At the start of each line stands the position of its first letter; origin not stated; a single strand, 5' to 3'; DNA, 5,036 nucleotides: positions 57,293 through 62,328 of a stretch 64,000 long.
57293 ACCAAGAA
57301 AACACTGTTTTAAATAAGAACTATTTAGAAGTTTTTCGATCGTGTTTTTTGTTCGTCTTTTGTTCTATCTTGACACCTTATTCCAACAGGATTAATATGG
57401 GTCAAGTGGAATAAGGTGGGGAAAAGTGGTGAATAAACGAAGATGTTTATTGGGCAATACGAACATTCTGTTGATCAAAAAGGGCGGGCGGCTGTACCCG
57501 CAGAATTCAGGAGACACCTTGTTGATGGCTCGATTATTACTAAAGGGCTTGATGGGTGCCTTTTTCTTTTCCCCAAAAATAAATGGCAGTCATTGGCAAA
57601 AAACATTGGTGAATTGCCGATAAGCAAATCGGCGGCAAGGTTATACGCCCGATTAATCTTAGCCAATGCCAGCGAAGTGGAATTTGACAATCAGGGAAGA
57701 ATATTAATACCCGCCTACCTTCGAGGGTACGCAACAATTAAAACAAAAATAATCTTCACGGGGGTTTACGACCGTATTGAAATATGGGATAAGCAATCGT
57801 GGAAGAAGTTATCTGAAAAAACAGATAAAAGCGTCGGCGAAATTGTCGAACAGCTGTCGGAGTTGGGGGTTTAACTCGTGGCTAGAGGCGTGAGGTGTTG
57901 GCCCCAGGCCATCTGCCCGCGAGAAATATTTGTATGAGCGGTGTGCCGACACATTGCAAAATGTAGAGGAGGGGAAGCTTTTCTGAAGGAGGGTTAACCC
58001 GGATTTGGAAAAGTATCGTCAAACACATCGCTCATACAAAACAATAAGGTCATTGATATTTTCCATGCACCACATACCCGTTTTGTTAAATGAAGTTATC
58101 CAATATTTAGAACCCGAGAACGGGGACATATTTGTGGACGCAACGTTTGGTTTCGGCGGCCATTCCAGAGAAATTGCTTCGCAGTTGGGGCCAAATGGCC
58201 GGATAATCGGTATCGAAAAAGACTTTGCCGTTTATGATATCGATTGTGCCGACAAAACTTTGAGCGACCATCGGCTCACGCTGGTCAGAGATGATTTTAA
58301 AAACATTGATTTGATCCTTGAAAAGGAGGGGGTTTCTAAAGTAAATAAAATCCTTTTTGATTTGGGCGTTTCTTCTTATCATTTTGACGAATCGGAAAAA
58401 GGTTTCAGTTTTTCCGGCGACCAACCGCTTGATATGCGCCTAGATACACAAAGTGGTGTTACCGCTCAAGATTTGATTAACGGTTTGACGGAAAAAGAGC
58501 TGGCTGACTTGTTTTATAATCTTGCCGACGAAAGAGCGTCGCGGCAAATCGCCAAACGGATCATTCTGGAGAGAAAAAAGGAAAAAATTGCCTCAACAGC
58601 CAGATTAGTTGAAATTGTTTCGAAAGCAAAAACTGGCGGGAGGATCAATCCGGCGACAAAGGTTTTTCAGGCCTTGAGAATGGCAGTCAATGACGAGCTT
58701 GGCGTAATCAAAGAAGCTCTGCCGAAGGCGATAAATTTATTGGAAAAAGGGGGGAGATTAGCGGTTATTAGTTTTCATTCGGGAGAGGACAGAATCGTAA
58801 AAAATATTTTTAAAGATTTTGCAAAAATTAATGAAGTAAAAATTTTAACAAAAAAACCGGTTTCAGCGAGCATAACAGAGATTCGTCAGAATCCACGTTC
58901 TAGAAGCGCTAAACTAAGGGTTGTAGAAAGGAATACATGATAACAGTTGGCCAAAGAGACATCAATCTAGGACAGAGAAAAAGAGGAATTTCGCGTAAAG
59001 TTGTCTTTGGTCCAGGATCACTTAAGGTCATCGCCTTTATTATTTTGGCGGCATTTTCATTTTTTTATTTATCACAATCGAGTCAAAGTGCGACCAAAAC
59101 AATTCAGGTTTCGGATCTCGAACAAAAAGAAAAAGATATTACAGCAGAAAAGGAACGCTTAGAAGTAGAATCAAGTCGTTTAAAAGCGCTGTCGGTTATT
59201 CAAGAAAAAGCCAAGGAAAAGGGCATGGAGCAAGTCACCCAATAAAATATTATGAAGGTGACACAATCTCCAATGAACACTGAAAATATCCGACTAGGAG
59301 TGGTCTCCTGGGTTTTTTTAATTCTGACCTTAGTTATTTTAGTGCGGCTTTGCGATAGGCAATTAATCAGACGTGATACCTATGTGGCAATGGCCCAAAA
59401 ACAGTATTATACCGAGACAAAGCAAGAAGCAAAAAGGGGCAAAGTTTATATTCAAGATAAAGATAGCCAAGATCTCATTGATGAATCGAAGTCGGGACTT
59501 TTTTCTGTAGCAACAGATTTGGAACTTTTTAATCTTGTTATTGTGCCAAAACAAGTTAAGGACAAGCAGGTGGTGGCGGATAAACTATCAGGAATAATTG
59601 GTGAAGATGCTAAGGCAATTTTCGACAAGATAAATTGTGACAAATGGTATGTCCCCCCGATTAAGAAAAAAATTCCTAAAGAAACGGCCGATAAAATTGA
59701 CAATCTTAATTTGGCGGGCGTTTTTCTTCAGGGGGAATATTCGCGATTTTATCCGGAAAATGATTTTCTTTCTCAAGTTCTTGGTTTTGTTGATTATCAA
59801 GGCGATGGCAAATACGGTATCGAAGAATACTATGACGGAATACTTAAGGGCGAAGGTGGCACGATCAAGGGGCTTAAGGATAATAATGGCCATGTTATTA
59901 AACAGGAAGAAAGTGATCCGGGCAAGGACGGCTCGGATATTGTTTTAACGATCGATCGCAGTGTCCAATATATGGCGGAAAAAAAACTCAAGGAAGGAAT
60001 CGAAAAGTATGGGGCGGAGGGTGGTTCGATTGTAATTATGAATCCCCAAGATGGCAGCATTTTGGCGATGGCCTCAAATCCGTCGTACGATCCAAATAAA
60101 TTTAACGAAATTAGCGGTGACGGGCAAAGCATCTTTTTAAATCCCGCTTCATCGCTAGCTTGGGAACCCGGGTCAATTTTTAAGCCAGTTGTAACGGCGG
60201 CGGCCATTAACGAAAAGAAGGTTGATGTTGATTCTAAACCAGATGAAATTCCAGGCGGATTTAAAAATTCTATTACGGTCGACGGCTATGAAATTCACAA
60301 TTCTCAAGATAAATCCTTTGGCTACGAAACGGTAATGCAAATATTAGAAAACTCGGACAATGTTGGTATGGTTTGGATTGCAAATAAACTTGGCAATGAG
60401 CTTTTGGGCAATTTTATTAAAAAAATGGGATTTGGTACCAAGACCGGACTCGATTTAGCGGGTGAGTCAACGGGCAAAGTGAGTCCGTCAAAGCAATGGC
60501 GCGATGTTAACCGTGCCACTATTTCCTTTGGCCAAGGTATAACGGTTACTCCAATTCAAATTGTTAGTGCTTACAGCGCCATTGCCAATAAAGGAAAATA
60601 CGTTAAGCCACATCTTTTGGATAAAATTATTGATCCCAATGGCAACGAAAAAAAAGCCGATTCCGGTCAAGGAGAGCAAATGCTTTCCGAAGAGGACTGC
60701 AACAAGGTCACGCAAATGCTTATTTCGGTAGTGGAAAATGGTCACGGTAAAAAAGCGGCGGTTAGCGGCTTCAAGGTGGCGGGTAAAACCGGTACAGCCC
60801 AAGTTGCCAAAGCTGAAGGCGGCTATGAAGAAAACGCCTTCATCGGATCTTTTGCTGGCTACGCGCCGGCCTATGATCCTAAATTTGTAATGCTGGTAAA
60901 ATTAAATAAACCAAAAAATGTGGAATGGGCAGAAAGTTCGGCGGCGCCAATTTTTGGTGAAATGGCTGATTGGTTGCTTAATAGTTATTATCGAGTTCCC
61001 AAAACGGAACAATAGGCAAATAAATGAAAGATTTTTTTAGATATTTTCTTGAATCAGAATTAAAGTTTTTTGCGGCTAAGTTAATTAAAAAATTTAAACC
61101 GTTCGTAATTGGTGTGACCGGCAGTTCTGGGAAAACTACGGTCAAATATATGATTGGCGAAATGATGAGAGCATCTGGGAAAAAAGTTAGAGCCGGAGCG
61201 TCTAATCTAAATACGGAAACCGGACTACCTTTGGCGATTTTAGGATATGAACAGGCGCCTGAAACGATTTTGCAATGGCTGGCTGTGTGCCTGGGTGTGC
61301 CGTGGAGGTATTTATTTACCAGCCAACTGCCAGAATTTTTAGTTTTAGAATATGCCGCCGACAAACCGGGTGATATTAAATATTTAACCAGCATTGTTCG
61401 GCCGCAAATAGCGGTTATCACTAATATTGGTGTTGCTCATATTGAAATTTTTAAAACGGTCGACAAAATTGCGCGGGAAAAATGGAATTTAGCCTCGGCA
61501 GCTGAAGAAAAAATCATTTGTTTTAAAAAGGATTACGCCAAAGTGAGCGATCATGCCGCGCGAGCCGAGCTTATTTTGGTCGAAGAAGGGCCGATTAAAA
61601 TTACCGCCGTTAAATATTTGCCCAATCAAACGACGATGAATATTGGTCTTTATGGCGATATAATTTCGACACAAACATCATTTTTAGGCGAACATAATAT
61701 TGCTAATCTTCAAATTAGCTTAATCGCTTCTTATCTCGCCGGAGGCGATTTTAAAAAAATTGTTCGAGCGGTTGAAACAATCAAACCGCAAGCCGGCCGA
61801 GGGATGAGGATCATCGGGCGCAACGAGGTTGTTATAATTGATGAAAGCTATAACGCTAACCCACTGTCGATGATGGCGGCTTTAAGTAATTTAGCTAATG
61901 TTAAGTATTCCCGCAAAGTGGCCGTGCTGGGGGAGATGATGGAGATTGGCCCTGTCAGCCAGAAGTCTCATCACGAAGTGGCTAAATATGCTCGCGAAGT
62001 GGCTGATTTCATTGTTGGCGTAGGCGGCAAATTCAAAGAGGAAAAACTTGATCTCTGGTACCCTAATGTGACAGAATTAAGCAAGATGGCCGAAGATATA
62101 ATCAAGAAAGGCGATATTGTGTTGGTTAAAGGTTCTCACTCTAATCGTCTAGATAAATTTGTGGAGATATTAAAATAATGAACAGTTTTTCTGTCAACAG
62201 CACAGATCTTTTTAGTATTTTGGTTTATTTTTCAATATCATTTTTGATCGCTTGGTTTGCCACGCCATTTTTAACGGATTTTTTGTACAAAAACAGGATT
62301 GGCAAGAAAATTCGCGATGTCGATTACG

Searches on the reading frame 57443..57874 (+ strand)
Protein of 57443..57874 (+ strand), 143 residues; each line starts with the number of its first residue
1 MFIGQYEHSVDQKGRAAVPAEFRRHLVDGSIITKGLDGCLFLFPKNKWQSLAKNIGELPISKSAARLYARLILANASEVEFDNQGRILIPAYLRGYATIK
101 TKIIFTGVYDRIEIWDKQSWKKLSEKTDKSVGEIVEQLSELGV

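Call 55: search_protein_families(library=pfam, proteins=[window:57443-57874:+], max_evalue=0.001)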
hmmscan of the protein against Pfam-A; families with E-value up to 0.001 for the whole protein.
window:57443-57874:+ (143 aa): 1 family
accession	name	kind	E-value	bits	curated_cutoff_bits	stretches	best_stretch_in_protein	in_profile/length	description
PF02381.23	MraZ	-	1.1e-34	118.7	23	2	72-130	1-60/72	MraZ protein, putative antitoxin-like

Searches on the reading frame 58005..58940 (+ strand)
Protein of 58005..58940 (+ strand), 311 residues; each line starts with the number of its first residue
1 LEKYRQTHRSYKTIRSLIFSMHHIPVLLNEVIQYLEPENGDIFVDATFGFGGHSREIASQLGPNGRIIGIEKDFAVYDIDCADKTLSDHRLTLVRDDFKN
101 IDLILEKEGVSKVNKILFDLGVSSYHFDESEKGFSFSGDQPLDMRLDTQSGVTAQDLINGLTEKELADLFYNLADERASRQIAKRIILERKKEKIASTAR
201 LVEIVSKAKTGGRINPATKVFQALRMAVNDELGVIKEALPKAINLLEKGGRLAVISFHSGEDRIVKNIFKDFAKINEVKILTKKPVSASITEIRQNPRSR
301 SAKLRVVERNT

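Call 55: search_protein_families(library=pfam, proteins=[window:58005-58940:+], max_evalue=0.001)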
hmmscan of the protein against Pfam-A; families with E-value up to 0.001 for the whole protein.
window:58005-58940:+ (311 aa): 1 family
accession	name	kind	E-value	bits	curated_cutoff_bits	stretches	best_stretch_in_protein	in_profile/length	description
PF01795.25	Methyltransf_5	-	3.1e-99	332.8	27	1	21-309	2-308/309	MraW methylase family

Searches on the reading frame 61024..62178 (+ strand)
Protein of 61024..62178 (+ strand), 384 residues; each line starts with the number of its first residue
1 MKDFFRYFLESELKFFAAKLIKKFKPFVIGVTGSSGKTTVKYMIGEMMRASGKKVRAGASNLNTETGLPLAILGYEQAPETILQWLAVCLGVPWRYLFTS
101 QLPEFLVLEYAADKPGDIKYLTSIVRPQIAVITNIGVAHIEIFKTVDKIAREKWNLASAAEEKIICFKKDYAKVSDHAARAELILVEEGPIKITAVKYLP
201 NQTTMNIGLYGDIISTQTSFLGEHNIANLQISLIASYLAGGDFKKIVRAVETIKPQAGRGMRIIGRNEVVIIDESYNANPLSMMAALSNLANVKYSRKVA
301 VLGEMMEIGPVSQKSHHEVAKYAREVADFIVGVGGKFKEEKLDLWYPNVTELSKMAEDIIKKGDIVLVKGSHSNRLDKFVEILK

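Call 55: search_protein_families(library=pfam, proteins=[window:61024-62178:+], max_evalue=0.001)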
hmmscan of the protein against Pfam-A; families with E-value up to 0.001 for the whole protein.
window:61024-62178:+ (384 aa): 2 families
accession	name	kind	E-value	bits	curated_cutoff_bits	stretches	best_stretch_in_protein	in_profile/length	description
PF08245.18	Mur_ligase_M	-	1.9e-24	87.2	24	1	31-235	1-199/200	Mur ligase middle domain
PF02875.26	Mur_ligase_C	-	7.6e-15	56.3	28.4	1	261-372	3-127/127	Mur ligase, glutamate ligase domain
